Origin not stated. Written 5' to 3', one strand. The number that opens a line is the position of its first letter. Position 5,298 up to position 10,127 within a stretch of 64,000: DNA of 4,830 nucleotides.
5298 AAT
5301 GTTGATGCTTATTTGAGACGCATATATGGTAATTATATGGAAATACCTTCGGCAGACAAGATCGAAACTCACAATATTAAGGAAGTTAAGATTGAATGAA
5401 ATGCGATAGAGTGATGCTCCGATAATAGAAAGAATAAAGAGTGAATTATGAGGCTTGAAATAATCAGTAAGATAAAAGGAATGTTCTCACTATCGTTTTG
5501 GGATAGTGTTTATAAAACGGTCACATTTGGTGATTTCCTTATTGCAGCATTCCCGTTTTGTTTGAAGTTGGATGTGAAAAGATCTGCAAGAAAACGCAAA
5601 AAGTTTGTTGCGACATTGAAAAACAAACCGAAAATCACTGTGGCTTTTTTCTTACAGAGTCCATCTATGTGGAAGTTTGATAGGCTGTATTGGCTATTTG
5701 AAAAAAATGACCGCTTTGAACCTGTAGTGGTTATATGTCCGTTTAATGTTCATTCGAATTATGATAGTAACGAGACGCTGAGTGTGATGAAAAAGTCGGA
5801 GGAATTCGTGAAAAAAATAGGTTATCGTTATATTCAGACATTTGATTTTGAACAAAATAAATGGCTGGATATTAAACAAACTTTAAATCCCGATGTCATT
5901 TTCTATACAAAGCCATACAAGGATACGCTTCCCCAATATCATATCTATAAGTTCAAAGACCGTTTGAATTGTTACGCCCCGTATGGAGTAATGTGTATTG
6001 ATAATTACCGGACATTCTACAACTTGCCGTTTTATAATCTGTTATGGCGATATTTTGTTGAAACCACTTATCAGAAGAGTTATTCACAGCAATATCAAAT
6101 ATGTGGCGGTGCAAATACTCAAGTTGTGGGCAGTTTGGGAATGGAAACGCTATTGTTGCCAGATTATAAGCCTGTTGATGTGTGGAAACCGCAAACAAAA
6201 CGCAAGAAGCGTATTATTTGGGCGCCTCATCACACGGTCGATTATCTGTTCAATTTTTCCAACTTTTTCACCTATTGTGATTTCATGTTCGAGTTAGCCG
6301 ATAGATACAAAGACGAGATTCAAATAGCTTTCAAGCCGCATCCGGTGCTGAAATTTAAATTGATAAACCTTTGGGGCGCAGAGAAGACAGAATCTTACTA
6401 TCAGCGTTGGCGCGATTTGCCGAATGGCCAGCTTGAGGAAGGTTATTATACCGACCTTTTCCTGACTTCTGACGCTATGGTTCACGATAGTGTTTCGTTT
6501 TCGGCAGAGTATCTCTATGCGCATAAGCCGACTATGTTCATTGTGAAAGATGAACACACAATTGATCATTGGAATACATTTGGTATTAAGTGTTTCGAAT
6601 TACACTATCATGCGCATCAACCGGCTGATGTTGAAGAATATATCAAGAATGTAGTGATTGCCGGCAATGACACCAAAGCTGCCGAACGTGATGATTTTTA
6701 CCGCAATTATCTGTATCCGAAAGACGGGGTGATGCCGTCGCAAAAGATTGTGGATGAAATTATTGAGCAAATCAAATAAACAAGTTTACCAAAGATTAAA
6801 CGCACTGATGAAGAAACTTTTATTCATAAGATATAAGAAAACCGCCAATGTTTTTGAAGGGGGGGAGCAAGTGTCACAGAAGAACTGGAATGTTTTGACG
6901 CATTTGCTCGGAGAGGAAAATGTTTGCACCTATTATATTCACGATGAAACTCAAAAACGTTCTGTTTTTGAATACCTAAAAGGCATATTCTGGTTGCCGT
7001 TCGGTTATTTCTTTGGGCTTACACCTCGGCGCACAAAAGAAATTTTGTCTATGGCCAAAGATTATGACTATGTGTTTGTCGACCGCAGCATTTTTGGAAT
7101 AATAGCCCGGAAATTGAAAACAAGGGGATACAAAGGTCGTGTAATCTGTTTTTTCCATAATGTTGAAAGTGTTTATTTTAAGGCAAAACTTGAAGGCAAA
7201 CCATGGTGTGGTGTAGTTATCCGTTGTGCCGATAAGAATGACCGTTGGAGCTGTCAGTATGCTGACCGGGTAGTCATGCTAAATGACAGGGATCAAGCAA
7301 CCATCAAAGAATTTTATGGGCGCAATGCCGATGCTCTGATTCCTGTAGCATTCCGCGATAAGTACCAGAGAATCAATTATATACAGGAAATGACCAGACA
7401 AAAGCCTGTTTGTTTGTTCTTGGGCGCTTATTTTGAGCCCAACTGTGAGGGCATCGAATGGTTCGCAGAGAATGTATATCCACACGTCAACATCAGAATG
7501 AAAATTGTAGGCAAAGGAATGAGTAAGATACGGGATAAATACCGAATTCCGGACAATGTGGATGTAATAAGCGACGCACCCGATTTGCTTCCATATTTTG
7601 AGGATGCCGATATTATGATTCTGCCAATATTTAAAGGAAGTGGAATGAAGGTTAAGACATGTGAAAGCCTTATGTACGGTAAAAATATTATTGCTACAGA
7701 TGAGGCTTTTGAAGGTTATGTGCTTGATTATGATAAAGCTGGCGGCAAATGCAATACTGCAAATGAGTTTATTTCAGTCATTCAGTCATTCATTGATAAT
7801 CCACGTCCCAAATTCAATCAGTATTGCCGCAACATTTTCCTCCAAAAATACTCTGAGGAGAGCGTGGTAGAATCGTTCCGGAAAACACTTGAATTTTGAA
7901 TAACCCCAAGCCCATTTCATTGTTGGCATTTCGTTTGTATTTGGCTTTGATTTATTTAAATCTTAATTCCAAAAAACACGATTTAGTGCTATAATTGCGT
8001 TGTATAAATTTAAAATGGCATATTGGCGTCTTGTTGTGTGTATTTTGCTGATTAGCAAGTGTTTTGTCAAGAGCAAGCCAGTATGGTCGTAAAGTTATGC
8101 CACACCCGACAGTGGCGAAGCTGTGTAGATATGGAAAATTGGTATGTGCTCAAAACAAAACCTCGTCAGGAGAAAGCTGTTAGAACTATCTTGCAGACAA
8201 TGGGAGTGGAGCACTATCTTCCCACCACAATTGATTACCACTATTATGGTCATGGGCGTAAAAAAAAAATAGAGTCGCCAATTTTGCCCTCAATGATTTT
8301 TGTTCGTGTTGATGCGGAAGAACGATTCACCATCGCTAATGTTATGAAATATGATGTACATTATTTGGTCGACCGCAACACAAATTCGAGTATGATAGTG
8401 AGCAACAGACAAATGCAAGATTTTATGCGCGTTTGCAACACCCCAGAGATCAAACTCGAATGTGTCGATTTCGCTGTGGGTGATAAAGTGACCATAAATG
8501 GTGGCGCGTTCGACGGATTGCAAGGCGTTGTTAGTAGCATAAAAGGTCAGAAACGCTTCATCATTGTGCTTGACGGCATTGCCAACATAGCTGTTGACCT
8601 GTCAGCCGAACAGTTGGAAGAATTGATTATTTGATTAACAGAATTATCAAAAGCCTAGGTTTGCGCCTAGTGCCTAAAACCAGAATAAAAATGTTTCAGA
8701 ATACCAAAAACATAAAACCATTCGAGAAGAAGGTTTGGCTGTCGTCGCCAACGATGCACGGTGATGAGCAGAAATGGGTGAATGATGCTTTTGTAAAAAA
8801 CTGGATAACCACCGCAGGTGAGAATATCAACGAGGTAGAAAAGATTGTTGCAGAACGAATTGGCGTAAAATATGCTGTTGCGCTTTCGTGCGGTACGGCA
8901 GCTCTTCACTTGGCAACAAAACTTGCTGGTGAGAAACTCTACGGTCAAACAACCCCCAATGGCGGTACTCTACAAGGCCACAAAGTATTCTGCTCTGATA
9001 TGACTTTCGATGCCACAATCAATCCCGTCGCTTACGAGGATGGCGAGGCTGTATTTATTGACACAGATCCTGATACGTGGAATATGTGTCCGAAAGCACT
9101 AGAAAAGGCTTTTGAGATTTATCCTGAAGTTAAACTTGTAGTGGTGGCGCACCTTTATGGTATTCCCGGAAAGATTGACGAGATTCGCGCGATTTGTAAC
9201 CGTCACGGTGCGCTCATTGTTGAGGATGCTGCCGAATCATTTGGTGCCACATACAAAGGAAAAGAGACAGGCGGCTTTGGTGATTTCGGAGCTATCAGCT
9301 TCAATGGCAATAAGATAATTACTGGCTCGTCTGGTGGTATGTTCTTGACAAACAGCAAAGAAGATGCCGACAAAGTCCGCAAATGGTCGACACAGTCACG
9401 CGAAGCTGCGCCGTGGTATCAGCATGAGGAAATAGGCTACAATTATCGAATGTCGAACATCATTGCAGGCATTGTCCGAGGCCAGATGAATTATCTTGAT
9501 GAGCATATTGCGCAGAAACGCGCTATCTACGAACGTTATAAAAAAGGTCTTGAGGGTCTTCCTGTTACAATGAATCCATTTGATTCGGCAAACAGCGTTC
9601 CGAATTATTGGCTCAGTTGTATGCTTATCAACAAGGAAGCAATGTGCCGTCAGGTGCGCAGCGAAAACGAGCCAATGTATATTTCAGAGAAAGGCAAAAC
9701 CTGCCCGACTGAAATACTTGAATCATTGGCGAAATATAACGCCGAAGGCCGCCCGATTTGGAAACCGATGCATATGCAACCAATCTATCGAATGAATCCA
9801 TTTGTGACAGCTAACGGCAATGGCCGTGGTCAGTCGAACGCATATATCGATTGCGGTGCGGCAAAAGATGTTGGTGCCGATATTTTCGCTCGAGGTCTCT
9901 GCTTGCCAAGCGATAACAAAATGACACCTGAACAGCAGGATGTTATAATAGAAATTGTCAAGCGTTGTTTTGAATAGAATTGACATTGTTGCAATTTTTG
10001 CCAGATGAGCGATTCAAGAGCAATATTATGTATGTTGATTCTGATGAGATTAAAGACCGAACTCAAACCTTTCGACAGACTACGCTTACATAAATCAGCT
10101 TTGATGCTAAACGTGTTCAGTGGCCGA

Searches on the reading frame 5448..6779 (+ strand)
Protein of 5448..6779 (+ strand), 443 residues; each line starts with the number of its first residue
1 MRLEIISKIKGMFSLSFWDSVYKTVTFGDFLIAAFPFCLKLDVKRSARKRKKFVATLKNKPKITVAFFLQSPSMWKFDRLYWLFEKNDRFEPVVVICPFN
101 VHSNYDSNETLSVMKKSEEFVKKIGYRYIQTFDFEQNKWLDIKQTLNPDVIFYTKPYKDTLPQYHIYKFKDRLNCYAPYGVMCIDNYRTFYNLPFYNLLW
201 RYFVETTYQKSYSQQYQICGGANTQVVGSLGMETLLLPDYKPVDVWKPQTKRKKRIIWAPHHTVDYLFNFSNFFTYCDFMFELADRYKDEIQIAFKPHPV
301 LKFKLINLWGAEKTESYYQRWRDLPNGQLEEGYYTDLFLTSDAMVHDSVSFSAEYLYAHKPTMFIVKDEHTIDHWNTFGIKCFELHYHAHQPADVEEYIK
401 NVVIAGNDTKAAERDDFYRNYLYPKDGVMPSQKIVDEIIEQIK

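Call 6: search_protein_families(library=pfam, proteins=[window:5448-6779:+], max_evalue=0.00001)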
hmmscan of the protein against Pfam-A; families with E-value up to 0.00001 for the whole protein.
window:5448-6779:+ (443 aa): 0 families

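Call 67: search_solved_structures(query=window:5448-6779:+, max_evalue=1)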
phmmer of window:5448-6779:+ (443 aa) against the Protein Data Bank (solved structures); distinct sequences matched with E-value up to 1: 1.
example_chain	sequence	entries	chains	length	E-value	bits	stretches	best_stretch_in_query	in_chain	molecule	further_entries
5bxg_A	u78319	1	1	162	0.31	12.9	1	290-381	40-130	uncharacterized beta-sandwich protein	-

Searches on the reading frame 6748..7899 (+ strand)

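Call 6: search_protein_families(library=pfam, proteins=[window:6748-7899:+], max_evalue=0.00001)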
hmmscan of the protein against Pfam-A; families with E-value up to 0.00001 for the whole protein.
window:6748-7899:+ (383 aa): 1 family
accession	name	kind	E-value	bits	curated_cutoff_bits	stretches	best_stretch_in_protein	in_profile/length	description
PF13692.12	Glyco_trans_1_4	-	6.5e-14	52.8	27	1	220-325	2-115/142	Glycosyl transferases group 1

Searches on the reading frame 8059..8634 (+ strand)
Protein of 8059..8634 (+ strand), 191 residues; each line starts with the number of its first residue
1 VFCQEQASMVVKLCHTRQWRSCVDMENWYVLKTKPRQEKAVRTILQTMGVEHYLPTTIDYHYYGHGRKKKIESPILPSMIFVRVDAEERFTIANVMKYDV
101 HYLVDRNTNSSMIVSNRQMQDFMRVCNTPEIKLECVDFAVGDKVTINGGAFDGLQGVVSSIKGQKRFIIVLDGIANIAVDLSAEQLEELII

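Call 6: search_protein_families(library=pfam, proteins=[window:8059-8634:+], max_evalue=0.00001)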
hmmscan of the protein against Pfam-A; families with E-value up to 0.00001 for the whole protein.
window:8059-8634:+ (191 aa): 1 family
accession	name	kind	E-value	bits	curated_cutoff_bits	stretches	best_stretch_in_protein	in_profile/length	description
PF02357.24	NusG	-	3.6e-12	47.1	22.2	1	27-122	2-92/93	Transcription termination factor nusG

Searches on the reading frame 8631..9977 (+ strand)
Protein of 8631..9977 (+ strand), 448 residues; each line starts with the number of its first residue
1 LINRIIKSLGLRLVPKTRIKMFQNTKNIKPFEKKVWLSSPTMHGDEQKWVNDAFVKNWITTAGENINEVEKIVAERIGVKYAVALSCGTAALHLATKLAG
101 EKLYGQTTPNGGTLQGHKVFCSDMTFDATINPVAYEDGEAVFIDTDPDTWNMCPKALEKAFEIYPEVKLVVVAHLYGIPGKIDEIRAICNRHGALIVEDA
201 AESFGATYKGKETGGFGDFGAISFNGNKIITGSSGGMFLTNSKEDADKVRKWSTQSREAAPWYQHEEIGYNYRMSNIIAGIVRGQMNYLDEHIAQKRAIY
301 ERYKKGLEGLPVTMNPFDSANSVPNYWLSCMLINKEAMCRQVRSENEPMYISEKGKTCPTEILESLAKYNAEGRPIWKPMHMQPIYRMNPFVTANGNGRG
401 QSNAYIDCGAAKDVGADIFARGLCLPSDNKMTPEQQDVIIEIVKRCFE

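Call 6: search_protein_families(library=pfam, proteins=[window:8631-9977:+], max_evalue=0.00001)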
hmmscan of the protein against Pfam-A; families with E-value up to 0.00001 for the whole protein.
window:8631-9977:+ (448 aa): 1 family
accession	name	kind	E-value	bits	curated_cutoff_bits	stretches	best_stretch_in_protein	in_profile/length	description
PF01041.23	DegT_DnrJ_EryC1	-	1.2e-75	255.5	19.8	1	42-443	3-359/360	DegT/DnrJ/EryC1/StrS aminotransferase family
